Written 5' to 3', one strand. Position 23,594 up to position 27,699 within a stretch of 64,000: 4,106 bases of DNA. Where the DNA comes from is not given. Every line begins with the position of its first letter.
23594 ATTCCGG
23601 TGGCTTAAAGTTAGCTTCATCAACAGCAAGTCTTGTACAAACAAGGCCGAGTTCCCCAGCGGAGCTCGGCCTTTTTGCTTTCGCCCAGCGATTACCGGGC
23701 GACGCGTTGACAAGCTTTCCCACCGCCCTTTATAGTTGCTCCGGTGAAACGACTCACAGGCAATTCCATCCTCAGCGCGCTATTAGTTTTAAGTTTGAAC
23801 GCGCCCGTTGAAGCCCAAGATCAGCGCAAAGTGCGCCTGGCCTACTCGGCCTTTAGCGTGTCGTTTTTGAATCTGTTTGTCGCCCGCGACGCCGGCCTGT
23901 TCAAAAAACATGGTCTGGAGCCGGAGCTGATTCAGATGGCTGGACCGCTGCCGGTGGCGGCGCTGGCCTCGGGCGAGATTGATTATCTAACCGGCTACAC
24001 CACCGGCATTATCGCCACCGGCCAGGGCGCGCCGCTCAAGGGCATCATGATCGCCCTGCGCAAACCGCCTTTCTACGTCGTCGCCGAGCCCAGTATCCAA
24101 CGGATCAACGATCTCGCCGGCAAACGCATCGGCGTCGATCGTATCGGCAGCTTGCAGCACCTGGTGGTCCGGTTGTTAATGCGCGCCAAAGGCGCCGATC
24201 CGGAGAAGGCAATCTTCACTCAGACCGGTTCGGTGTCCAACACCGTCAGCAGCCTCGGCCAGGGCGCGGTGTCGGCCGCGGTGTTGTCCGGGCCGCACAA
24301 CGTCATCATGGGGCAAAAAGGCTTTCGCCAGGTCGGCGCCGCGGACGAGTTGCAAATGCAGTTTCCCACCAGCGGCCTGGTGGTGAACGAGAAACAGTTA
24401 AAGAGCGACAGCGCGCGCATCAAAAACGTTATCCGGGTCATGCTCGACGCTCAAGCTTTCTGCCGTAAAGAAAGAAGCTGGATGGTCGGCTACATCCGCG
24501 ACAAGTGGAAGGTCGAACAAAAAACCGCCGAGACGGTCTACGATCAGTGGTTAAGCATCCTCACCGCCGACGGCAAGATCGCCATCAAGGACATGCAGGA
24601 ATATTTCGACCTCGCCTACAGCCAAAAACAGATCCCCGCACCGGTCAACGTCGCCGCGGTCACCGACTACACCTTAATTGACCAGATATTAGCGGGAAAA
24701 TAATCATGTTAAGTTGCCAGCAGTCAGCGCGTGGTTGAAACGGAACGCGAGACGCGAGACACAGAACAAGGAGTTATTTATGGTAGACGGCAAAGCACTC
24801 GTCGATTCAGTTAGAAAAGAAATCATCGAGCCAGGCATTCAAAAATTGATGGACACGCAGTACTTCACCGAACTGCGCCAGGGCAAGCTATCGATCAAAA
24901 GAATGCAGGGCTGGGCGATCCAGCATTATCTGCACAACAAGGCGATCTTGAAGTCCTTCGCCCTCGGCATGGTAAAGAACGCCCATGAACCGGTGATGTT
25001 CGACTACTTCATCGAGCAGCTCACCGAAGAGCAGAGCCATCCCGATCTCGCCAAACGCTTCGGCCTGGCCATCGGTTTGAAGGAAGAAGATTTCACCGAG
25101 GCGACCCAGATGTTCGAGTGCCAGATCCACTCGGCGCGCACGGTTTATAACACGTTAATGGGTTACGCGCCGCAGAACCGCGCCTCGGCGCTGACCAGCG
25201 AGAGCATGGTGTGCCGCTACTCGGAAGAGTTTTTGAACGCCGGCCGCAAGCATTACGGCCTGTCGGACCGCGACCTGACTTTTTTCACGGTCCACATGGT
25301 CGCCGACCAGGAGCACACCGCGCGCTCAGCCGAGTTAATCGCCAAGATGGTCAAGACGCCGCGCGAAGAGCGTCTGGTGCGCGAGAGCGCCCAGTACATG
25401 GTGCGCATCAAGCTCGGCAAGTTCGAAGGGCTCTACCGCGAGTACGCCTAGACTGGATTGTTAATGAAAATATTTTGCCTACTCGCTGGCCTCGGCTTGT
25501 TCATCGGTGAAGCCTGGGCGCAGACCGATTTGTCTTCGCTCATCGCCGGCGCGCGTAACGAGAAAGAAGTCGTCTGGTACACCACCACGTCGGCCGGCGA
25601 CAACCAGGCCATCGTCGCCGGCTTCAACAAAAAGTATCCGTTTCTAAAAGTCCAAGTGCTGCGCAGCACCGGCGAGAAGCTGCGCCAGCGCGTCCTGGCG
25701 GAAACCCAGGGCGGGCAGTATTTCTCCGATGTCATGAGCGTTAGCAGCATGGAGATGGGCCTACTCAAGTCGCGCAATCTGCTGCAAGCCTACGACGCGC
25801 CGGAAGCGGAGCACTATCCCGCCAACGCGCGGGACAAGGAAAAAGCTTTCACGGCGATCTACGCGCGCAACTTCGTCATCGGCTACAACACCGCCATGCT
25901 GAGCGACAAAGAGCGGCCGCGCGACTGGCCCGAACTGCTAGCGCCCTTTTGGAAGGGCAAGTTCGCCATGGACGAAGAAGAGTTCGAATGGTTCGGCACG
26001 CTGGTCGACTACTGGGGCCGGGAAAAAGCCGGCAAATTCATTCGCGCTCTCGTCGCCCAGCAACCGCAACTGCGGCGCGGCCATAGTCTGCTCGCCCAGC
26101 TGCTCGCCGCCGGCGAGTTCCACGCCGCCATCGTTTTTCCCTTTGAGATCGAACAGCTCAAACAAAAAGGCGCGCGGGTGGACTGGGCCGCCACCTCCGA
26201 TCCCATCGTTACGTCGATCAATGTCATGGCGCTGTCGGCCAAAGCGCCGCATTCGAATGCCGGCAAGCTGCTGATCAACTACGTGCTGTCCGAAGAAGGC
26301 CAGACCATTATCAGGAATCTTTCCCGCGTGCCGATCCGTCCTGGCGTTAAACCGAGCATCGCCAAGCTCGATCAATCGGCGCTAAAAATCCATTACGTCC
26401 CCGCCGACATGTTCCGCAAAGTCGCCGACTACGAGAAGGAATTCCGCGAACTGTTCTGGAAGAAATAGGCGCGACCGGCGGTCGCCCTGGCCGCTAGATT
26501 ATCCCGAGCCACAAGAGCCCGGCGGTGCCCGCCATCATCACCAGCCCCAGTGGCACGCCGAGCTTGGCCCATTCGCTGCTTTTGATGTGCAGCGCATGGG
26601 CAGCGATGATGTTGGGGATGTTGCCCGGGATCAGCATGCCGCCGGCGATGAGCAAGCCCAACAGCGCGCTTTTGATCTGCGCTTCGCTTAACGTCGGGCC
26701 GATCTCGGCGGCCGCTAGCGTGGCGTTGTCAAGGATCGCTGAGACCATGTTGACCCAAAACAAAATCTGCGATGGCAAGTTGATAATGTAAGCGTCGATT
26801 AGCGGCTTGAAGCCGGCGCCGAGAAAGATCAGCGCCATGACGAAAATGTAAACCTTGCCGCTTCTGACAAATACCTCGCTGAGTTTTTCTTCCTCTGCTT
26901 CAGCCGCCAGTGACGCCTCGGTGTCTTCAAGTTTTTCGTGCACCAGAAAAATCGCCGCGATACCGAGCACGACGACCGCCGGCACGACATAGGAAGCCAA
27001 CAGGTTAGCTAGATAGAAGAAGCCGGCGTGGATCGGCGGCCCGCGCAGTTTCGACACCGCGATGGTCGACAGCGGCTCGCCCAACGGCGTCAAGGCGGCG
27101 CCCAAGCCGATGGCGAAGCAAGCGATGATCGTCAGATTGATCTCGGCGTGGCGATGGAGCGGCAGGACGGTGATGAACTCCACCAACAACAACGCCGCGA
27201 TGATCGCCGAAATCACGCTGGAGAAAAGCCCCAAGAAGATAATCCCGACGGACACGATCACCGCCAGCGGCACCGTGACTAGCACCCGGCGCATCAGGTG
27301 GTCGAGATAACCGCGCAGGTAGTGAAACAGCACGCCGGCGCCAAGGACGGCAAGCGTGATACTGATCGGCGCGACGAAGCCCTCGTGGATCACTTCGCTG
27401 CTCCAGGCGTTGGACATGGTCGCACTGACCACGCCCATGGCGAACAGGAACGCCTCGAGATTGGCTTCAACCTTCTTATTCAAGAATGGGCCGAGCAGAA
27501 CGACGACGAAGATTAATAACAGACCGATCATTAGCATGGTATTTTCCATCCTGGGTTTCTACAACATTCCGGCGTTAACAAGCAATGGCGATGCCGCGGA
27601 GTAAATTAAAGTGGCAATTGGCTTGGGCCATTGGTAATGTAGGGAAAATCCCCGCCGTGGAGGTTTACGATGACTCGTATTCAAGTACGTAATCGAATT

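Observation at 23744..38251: Island of ten orphan periplasmic substrate-binding protein genes with no permease or ATPase partner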

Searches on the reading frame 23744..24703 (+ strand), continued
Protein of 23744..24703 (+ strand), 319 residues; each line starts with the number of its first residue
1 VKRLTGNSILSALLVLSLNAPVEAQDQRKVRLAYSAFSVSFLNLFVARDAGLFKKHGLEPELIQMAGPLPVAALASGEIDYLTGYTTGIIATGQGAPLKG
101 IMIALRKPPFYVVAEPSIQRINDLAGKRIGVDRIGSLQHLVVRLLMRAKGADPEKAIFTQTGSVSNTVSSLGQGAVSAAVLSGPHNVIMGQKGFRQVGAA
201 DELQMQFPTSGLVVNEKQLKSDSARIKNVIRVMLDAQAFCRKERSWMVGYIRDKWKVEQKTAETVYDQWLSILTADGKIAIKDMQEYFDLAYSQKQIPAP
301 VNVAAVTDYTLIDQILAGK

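Call 55: find_encoding_contigs(protein=P0307, flank=10000, max_places=2)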
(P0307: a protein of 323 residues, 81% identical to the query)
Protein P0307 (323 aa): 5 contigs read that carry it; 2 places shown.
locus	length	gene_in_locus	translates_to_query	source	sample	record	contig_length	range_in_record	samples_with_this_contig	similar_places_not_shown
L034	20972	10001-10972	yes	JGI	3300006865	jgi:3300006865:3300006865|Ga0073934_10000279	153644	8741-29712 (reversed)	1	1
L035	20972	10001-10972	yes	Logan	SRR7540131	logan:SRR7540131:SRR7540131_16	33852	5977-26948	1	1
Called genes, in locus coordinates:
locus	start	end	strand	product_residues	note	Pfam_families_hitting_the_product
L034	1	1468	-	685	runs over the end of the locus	PF06808:DctM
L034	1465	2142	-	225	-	PF04290:DctQ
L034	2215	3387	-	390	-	PF03480:DctP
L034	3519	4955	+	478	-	PF01565:FAD_binding_4, PF02913:FAD-oxidase_C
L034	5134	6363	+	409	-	PF13183:Fer4_8, PF13534:Fer4_17 (weak), PF02754:CCG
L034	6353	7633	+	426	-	PF01565:FAD_binding_4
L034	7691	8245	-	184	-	PF07681:DoxX (weak)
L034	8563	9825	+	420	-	PF01464:SLT, PF01476:LysM, PF23473:LysM3_LYK4_5 (weak)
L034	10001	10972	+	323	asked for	PF13379:NMT1_2, PF09084:NMT1, PF12974:Phosphonate-bd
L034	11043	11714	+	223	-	PF03070:TENA_THI-4, PF14518:Haem_oxygenas_2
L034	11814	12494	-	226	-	PF01042:Ribonuc_L-PSP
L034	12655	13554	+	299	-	PF02826:2-Hacid_dh_C (weak), PF03446:NAD_binding_2, PF03807:F420_oxidored (weak), PF14833:NAD_binding_11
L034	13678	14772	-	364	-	PF04909:Amidohydro_2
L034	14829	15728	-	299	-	PF13379:NMT1_2 (faint)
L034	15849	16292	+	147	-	PF00190:Cupin_1 (weak), PF07883:Cupin_2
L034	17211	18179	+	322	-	PF13379:NMT1_2 (faint), PF09084:NMT1 (faint)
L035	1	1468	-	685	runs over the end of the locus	PF06808:DctM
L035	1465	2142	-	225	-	PF04290:DctQ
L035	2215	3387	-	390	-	PF03480:DctP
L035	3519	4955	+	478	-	PF01565:FAD_binding_4, PF02913:FAD-oxidase_C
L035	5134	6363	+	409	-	PF13183:Fer4_8, PF13534:Fer4_17 (weak), PF02754:CCG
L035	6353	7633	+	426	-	PF01565:FAD_binding_4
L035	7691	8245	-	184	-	PF07681:DoxX (weak)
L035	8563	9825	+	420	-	PF01464:SLT, PF01476:LysM, PF23473:LysM3_LYK4_5 (weak)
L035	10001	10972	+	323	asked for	PF13379:NMT1_2, PF09084:NMT1, PF12974:Phosphonate-bd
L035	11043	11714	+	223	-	PF03070:TENA_THI-4, PF14518:Haem_oxygenas_2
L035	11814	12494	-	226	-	PF01042:Ribonuc_L-PSP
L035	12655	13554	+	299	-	PF02826:2-Hacid_dh_C (weak), PF03446:NAD_binding_2, PF03807:F420_oxidored (weak), PF14833:NAD_binding_11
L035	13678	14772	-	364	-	PF04909:Amidohydro_2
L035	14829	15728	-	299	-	PF13379:NMT1_2 (faint)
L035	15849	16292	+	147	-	PF00190:Cupin_1 (weak), PF07883:Cupin_2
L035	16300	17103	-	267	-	PF00392:GntR, PF07729:FCD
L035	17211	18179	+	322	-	PF13379:NMT1_2 (faint), PF09084:NMT1 (faint)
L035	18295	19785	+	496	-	PF00496:SBP_bac_5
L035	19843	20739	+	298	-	PF19300:BPD_transp_1_N (weak), PF00528:BPD_transp_1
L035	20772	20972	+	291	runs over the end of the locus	PF00528:BPD_transp_1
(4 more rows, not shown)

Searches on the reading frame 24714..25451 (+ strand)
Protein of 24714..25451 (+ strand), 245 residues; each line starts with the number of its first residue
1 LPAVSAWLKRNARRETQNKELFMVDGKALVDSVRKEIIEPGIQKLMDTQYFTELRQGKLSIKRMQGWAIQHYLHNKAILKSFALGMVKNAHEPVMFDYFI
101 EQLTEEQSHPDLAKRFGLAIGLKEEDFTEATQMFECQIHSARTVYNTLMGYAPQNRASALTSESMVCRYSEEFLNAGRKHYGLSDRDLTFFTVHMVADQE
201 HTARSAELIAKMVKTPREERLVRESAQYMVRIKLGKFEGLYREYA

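Call 7: search_protein_families(library=pfam, proteins=[window:24714-25451:+], max_evalue=0.01)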
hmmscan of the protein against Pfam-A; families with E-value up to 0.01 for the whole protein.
window:24714-25451:+ (245 aa): 2 families
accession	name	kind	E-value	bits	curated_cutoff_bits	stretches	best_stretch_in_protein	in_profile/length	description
PF14518.11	Haem_oxygenas_2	-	1.1e-13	51.9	28.9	1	67-231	3-174/177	Iron-containing redox enzyme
PF03070.21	TENA_THI-4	-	5.5e-09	36.6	22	1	52-171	18-136/210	TENA/THI-4/PQQC family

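Call 48: search_protein_families(library=ncbifam, proteins=[window:24714-25451:+], max_evalue=0.001)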
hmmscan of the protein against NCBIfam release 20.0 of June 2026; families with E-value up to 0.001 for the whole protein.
window:24714-25451:+ (245 aa): 1 family
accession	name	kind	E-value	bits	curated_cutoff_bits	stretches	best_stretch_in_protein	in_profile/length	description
TIGR04305.1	fol_rel_CADD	subfamily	1.2e-19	70.8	200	1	43-232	12-202/212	CADD family putative folate metabolism protein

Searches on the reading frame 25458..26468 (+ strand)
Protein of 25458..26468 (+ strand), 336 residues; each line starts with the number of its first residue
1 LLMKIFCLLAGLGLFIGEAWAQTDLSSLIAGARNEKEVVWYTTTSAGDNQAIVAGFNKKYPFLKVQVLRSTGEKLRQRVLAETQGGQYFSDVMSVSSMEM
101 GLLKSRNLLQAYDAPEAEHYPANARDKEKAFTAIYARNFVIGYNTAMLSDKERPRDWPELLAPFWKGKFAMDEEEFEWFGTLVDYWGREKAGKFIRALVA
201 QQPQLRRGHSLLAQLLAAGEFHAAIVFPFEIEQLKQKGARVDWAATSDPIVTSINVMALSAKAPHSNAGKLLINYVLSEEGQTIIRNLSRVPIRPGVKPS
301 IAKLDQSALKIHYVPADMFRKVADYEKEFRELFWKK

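Call 4: search_protein_families(library=pfam, proteins=[window:25458-26468:+], max_evalue=0.01)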
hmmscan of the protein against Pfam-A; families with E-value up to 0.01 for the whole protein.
window:25458-26468:+ (336 aa): 4 families
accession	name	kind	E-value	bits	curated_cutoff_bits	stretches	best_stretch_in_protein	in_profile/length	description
PF13343.11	SBP_bac_6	-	2.2e-19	70.4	24.6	1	95-306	16-229/245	Bacterial extracellular solute-binding protein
PF13416.11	SBP_bac_8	-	4.5e-16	59.9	27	1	51-300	1-268/279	Bacterial extracellular solute-binding protein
PF01547.30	SBP_bac_1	-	2e-15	58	26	1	50-282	11-306/307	Bacterial extracellular solute-binding protein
PF13531.11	SBP_bac_11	-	1.5e-09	38.4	25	1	50-286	14-222/227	Bacterial extracellular solute-binding protein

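Call 36: search_protein_families(library=ncbifam, proteins=[window:25458-26468:+], max_evalue=0.001)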
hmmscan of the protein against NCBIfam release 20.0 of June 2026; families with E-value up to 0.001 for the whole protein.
window:25458-26468:+ (336 aa): 3 families
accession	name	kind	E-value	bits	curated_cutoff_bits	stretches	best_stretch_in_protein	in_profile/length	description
TIGR03261.1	phnS2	equivalog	8.4e-19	67.8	392.75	1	28-307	14-301/334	putative 2-aminoethylphosphonate ABC transporter substrate-binding protein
NF011620.1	PRK15046.1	equivalog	6.9e-15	54.6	310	1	37-306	26-303/334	2-aminoethylphosphonate ABC transporter substrate-binding protein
TIGR03227.1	PhnS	equivalog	5e-12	45.4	395.3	1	25-302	25-309/360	2-aminoethylphosphonate ABC transporter substrate-binding protein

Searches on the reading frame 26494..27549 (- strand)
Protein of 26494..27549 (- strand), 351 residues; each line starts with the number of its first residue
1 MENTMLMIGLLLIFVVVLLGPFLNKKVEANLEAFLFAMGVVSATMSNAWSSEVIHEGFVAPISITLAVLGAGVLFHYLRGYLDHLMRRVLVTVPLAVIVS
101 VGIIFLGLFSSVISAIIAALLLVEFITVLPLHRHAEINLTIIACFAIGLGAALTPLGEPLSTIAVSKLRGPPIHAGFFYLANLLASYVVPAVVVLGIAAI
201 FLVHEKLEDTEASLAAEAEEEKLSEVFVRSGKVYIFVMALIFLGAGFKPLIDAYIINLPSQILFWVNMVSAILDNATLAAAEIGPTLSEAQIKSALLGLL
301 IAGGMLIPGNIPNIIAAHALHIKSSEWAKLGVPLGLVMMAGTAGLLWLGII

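Call 7: search_protein_families(library=pfam, proteins=[window:26494-27549:-], max_evalue=0.01)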
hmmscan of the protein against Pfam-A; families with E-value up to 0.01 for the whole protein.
window:26494-27549:- (351 aa): 1 family
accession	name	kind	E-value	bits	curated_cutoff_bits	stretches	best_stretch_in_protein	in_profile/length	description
PF07854.18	DUF1646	-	3.3e-113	379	21.4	1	9-339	3-337/347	Protein of unknown function (DUF1646)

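Call 48: search_protein_families(library=ncbifam, proteins=[window:26494-27549:-], max_evalue=0.001)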
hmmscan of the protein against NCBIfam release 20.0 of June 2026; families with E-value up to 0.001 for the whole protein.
window:26494-27549:- (351 aa): 0 families

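Call 77: search_solved_structures(query=window:26494-27549:-, max_evalue=1)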
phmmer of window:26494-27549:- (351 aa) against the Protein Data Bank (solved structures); distinct sequences matched with E-value up to 1: 0.
